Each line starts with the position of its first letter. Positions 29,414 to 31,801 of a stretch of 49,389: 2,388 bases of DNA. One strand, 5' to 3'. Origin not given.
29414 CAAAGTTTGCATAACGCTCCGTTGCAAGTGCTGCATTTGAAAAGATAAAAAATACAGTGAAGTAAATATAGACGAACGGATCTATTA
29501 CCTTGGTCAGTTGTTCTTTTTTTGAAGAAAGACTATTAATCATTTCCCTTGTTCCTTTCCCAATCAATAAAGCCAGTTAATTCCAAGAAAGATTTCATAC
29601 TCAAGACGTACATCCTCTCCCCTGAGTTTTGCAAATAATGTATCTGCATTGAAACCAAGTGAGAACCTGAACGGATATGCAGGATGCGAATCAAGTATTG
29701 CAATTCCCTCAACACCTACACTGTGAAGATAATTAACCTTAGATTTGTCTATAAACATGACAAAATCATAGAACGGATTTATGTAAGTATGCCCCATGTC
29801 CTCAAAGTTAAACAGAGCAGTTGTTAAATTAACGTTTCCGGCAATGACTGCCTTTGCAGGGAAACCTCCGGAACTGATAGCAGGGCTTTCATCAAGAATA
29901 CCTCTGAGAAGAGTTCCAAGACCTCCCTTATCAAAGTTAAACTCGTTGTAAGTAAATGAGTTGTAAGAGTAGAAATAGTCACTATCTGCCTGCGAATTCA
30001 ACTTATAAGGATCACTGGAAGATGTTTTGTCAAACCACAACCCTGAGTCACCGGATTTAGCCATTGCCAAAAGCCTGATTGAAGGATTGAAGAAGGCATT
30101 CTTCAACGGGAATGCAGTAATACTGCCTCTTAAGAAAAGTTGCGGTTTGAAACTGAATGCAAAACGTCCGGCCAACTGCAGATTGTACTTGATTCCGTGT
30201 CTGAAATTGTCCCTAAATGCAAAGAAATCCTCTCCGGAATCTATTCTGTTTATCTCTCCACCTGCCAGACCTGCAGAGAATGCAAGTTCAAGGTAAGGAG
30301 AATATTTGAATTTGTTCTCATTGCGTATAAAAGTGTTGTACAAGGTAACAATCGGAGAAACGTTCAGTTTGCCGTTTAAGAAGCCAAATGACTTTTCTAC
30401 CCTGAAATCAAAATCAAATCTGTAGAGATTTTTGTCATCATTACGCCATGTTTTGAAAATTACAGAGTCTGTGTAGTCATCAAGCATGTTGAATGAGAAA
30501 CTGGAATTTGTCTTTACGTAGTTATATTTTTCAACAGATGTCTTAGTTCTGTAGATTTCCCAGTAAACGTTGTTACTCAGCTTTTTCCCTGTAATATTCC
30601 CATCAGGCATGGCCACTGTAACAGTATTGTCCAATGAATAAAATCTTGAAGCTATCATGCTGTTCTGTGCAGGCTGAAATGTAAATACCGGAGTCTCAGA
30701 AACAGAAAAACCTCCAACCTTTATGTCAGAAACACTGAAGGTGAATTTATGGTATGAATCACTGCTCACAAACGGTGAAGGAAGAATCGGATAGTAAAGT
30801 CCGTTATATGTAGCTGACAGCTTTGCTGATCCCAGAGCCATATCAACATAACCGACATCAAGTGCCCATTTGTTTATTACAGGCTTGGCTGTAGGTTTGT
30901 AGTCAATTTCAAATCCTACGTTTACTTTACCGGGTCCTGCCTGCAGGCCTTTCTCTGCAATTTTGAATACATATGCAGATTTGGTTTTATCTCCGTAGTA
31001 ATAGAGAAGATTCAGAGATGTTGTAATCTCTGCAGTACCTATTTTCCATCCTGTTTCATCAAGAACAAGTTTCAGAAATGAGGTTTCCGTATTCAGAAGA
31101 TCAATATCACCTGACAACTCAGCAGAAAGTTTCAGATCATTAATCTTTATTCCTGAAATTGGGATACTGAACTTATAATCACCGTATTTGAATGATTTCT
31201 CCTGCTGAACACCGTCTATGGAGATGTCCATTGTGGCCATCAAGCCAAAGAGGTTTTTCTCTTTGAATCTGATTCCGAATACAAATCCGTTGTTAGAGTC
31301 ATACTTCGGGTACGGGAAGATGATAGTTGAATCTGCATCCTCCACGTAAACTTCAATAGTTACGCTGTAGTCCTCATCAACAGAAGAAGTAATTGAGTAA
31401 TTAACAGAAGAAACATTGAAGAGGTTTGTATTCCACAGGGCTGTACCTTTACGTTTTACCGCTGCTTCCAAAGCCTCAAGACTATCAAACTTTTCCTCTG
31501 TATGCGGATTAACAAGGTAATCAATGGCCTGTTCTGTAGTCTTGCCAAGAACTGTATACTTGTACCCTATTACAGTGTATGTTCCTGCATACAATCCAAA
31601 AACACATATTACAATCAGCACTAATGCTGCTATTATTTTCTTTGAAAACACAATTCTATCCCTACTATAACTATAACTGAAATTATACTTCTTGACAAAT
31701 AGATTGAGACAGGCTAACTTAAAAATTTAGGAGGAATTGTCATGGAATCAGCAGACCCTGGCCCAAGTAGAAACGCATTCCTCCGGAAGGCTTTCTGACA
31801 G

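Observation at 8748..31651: Wzx/Wzy-type glycan locus without Wza/Wzc/Wzz but with four embedded predicted outer-membrane proteins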

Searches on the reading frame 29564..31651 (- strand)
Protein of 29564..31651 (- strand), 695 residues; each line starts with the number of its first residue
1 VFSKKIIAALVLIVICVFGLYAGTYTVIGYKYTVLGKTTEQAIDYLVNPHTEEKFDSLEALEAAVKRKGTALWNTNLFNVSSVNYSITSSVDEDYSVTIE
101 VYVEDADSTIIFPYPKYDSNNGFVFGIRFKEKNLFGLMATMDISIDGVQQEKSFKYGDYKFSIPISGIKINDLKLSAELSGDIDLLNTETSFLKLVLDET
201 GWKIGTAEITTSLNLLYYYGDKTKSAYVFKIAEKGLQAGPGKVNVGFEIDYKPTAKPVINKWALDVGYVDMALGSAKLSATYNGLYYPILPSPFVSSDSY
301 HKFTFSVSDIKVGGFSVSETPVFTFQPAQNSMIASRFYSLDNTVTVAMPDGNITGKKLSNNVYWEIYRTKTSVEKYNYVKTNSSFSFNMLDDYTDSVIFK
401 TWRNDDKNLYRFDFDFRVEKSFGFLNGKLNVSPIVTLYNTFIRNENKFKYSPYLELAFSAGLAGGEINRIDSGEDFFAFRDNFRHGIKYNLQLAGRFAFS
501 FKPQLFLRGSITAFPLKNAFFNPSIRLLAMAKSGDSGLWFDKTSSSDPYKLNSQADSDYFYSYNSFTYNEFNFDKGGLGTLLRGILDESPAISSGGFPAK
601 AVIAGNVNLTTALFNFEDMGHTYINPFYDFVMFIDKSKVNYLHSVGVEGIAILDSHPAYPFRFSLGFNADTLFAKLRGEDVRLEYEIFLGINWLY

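Call 5: search_protein_families(library=pfam, proteins=[window:29564-31651:-], max_evalue=0.01)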
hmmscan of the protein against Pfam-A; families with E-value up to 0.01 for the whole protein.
window:29564-31651:- (695 aa): 0 families

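Call 6: search_protein_families(library=pfam, proteins=[window:29564-31651:-], max_evalue=10)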
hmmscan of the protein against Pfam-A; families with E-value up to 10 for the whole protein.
window:29564-31651:- (695 aa): 1 family
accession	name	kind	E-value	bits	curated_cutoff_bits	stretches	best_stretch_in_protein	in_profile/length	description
PF17354.8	DUF5382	-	0.65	11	25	1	373-421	63-113/127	Family of unknown function (DUF5382) central domain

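Call 7: search_protein_families(library=ncbifam, proteins=[window:29564-31651:-], max_evalue=1)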
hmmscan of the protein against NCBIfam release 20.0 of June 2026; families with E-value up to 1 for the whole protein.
window:29564-31651:- (695 aa): 1 family
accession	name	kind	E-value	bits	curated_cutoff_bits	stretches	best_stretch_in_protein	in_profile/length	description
NF035929.1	lectin_1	subfamily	0.0027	16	800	1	328-410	329-408/886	lectin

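Call 9: find_homologous_proteins(query=window:29564-31651:-)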
Query window:29564-31651:- (695 aa): 16 proteins with E <= 0.001 among 8000 candidates.
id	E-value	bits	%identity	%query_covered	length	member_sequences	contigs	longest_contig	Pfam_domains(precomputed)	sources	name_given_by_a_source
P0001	0.0e+0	1564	100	100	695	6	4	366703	-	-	-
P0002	0.0e+0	1388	87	100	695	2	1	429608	-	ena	-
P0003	0.0e+0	1097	69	100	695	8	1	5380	-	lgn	-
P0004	2.1e-293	993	62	100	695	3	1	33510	-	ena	-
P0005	2.4e-287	973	61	100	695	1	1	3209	-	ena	-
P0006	3.6e-286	969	61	99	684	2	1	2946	-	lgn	-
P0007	8.6e-282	955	59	100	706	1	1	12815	-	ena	-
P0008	1.8e-280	951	62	100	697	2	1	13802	-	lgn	-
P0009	1.8e-278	944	60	100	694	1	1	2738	-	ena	-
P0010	3.6e-278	943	59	100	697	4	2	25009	-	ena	-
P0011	1.5e-271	921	58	100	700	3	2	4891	-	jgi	-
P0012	2.8e-270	917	59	97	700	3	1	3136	-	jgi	-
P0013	2.5e-268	910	58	99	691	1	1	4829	-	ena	-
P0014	7.0e-204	697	49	100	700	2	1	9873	-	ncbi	-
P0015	5.7e-37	146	36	27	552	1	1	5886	-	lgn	-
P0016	5.1e-35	139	33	26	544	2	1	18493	-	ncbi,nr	ncbi:MAG: hypothetical protein IJ863_07570 [Spirochaetales bacterium]|nr:hypothetical protein [Spiro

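Call 20: search_solved_structures(query=A3, max_evalue=10, show_alignments=2)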
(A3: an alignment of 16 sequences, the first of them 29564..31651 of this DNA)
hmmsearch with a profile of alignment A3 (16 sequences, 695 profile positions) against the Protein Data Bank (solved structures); distinct sequences matched with E-value up to 10: 3.
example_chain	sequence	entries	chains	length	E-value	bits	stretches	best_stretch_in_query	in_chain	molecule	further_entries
3g1c_A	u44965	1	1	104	0.014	17.3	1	417-472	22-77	The TrpR like protein from Eubacterium eligens ATCC 27750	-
8t5c_H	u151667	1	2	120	0.23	13.2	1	514-575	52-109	8.11G Heavy Chain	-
3frw_A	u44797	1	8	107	0.56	11.9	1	418-472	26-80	Putative Trp repressor protein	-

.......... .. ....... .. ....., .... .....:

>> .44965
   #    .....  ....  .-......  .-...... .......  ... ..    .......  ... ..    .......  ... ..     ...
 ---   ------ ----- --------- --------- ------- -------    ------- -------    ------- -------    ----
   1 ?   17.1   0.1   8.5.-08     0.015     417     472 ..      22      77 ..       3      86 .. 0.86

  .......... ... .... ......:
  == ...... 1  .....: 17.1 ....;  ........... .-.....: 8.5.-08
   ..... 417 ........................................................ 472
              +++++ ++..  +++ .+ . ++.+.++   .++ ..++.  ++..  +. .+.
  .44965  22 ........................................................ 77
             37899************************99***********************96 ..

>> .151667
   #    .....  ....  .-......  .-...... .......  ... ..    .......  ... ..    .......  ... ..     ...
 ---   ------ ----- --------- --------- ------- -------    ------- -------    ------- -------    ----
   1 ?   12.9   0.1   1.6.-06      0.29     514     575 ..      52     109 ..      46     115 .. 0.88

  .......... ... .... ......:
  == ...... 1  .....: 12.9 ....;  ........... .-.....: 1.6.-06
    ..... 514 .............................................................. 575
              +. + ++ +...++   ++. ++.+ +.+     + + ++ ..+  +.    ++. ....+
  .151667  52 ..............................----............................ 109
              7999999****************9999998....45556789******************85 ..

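Call 29: predict_structure(alignment_id=A3)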
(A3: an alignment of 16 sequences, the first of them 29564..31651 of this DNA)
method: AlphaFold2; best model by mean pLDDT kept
length: 695 residues; sequences in the alignment: 16
mean_pLDDT: 77.9   pTM: 0.57
mean pLDDT of the five models: 77.9, 77.7, 74.1, 67.2, 62.0
residues with pLDDT >= 90: 139; 70-90: 399; 50-70: 107; < 50: 50
segments of 3 or more residues with pLDDT < 50: 112-124, 150-156, 557-571, 692-695
pLDDT, mean of each block of 10 residues (from residue 1): 60 57 73 82 74 79 82 73 77 72 75 44 56 71 65 51 77 81 74 88 79 88 85 86 91 78 92 87 91 88 92 89 94 93 92 88 92 91 88 86 88 89 80 87 85 85 79 53 77 79 81 82 85 79 55 50 40 67 75 84 87 68 85 87 86 61 81 88 72 38
secondary structure, 60 per line:
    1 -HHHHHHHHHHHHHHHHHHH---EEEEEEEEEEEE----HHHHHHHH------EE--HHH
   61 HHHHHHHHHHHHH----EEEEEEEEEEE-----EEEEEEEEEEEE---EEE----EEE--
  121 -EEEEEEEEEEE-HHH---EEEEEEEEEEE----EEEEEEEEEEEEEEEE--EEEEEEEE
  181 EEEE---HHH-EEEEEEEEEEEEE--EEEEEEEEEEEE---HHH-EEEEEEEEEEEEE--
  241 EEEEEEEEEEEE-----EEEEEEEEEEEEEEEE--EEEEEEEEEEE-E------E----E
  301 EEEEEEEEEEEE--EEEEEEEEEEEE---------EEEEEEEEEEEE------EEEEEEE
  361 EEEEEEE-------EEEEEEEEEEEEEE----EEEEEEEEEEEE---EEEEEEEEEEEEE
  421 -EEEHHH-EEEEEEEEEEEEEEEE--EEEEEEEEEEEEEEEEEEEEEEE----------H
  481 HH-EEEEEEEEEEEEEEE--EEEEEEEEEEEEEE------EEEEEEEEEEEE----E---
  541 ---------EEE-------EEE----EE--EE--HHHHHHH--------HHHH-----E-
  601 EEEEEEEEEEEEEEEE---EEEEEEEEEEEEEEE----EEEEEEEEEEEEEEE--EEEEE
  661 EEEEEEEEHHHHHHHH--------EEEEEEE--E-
elements in order (helices of 4 or more, strands of 3 or more residues): H2-20 E24-35 H40-47 H58-73 E78-88 E94-105 E109-111 E116-118 E122-132 E140-150 E155-170 E173-184 E192-204 E207-218 E226-238 E241-252 E258-273 E276-286 E300-312 E315-326 E336-347 E354-367 E375-388 E393-404 E408-420 E422-424 E429-444 E447-469 E484-498 E501-514 E521-532 E550-552 E560-562 H575-581 H590-593 E601-616 E620-634 E639-653 E656-668 H669-676 E685-691

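Call 31: find_encoding_contigs(protein=P0002, flank=10000, max_places=2)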
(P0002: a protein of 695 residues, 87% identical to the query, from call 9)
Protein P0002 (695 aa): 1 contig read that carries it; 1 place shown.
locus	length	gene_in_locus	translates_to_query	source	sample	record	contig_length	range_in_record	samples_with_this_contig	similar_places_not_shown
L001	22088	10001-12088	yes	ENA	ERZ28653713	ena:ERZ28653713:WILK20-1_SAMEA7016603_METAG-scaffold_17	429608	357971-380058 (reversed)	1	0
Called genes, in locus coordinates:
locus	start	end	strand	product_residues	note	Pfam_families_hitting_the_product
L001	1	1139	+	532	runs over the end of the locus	PF01232:Mannitol_dh, PF08125:Mannitol_dh_C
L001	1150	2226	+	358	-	PF00294:PfkB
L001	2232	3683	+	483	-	PF03446:NAD_binding_2, PF00393:6PGD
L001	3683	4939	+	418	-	PF09861:Lar_N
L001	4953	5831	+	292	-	PF08759:GT-D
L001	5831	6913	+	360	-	PF13439:Glyco_transf_4, PF13477:Glyco_trans_4_2, PF13579:Glyco_trans_4_4, PF20706:GT4-conflict (weak), PF00534:Glycos_transf_1, PF13692:Glyco_trans_1_4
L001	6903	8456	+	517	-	PF28550:DUF8436, PF00890:FAD_binding_2 (faint), PF01266:DAO (faint), PF01494:FAD_binding_3 (faint), PF07992:Pyr_redox_2 (faint), PF21688:FAD-depend_C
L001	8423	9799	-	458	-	PF03448:MgtE_N, PF00571:CBS, PF01769:MgtE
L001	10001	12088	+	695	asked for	-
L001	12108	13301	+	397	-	PF04932:Wzy_C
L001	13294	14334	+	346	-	PF00535:Glycos_transf_2, PF10111:Glyco_tranf_2_2 (weak), PF13641:Glyco_tranf_2_3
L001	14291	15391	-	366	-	PF13439:Glyco_transf_4, PF13579:Glyco_trans_4_4, PF20706:GT4-conflict (weak), PF00534:Glycos_transf_1, PF13692:Glyco_trans_1_4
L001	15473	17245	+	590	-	-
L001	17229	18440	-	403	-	PF02655:ATP-grasp_3, PF02786:CPSase_L_D2 (weak), PF07478:Dala_Dala_lig_C (weak), PF13535:ATP-grasp_4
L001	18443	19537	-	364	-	PF00155:Aminotran_1_2 (weak), PF01041:DegT_DnrJ_EryC1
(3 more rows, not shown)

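Call 32: fold_search(model_id=the predicted structure, library=pdb)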
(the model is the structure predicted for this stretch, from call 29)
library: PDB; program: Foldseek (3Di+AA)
matches with E <= 10: 658; with E <= 0.001: 92
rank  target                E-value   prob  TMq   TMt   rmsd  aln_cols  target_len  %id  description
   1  8pzu_A                7.0e-06  1.00  0.20  0.18  18.1       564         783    8  Wait Complex: BAM bound Darobactin-B and Compact SurA (released 2024-09-25)
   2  7ye4_A                7.0e-06  1.00  0.21  0.19  17.3       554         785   10  BAM-EspP complex structure with BamA-G431C and G781C/EspP-N1293C and A1043C mutations in nanodisc (released 2023-07-12)
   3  6lyq_A                1.0e-05  1.00  0.22  0.20  17.1       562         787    8  Structure of the BAM complex (released 2021-01-06)
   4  5d0o_A                1.0e-05  1.00  0.22  0.20  20.1       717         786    9  BamABCDE complex, outer membrane beta barrel assembly machinery entire complex (released 2016-03-09)
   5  9co0_A                1.0e-05  1.00  0.18  0.19  19.8       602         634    7  CryoEM structure of BAM in complex with the PTB2 open-state inhibitor (in SMA nanodisc) (released 2024-12-25)
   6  8pzv_A                1.1e-05  1.00  0.21  0.19  16.2       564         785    8  Wait Complex: BAM bound Darobactin-B and Extended SurA (released 2024-09-25)
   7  8bnz_A                1.2e-05  1.00  0.24  0.22  16.6       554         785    8  BAM-EspP complex structure with BamA-G431C/EspP-N1293C mutations in nanodisc (released 2023-04-26)
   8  9hg5_A                1.2e-05  1.00  0.18  0.17  22.6       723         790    8  BAM-SurA complex in the swing-in state with full length BamC resolved (released 2025-04-16)
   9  7zgx_A                1.2e-05  1.00  0.31  0.24  22.0       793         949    7  S-layer Deinoxanthin Binding Complex, C1 symmetry (released 2022-07-13)
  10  8us2_B                1.3e-05  1.00  0.25  0.34  14.7       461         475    9  P22121 Crystal structure of TamA from Pseudomonas aeruginosa at 3.95 Ang (released 2024-06-26)
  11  6v05_A                1.4e-05  1.00  0.18  0.16  19.0       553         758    7  Cryo-EM structure of a substrate-engaged Bam complex (released 2020-06-10)
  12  7tt6_A                1.5e-05  1.00  0.21  0.27  17.0       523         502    8  BamABCDE bound to substrate EspP in the intermediate-open EspP state (released 2022-03-30)
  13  7tt4_A                1.5e-05  1.00  0.17  0.18  23.7       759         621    9  BamABCDE bound to substrate EspP class 6 (released 2022-03-30)
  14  8pz1_A                1.5e-05  1.00  0.16  0.14  24.2       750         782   10  Wait Complex: Lateral open BAM bound Compact SurA (released 2024-09-25)
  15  8qn4_A                1.8e-05  1.00  0.24  0.25  19.5       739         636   10  Structure of the BAM-EspP complex in an open EspP intermediate state (released 2024-10-02)
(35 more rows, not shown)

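Call 33: find_encoding_contigs(protein=P0004, flank=10000, max_places=1)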
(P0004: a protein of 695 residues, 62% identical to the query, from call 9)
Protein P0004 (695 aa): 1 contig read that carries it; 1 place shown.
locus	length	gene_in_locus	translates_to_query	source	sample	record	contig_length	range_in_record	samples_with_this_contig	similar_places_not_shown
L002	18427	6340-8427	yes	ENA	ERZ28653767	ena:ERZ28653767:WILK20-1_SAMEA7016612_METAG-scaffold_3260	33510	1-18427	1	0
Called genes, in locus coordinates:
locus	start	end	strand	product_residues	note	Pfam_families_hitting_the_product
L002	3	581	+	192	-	?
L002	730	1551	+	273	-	-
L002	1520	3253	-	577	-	-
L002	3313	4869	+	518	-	PF28550:DUF8436, PF00890:FAD_binding_2 (faint), PF01266:DAO (faint), PF01494:FAD_binding_3 (faint), PF07992:Pyr_redox_2 (faint), PF21688:FAD-depend_C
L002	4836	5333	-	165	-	PF01769:MgtE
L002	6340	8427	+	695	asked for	-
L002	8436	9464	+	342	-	PF00535:Glycos_transf_2, PF10111:Glyco_tranf_2_2, PF13641:Glyco_tranf_2_3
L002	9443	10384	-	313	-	PF00535:Glycos_transf_2, PF10111:Glyco_tranf_2_2, PF13641:Glyco_tranf_2_3 (weak)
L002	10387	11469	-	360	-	PF13439:Glyco_transf_4, PF13579:Glyco_trans_4_4 (weak), PF00534:Glycos_transf_1, PF13692:Glyco_trans_1_4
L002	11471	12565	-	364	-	PF14897:EpsG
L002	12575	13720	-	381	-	PF13439:Glyco_transf_4, PF13579:Glyco_trans_4_4 (weak), PF00534:Glycos_transf_1, PF13692:Glyco_trans_1_4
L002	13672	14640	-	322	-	PF00535:Glycos_transf_2, PF10111:Glyco_tranf_2_2, PF13641:Glyco_tranf_2_3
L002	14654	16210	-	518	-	-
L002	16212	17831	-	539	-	-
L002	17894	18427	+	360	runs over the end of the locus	PF13477:Glyco_trans_4_2, PF00534:Glycos_transf_1, PF13692:Glyco_trans_1_4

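Call 34: find_encoding_contigs(protein=P0010, flank=10000, max_places=1)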
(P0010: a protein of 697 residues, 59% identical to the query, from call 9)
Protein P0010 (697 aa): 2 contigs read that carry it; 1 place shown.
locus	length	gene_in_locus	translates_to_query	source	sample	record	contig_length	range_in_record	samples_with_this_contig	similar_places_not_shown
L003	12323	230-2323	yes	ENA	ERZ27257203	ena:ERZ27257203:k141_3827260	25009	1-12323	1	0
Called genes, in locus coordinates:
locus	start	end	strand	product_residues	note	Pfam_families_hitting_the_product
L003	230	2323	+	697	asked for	-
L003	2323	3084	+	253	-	PF05704:Caps_synth, PF12919:TcdA_TcdB (faint), PF04488:Gly_transf_sug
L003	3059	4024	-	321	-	PF00535:Glycos_transf_2, PF10111:Glyco_tranf_2_2, PF13641:Glyco_tranf_2_3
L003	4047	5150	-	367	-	PF13439:Glyco_transf_4, PF13579:Glyco_trans_4_4, PF00534:Glycos_transf_1, PF13692:Glyco_trans_1_4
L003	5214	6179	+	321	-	PF00535:Glycos_transf_2, PF10111:Glyco_tranf_2_2 (faint)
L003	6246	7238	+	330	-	PF00535:Glycos_transf_2, PF10111:Glyco_tranf_2_2, PF13641:Glyco_tranf_2_3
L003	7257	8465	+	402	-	PF04932:Wzy_C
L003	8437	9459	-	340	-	PF00535:Glycos_transf_2, PF10111:Glyco_tranf_2_2, PF13641:Glyco_tranf_2_3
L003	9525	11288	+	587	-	-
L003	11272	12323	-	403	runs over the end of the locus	PF02655:ATP-grasp_3, PF02786:CPSase_L_D2 (weak), PF07478:Dala_Dala_lig_C (weak), PF13535:ATP-grasp_4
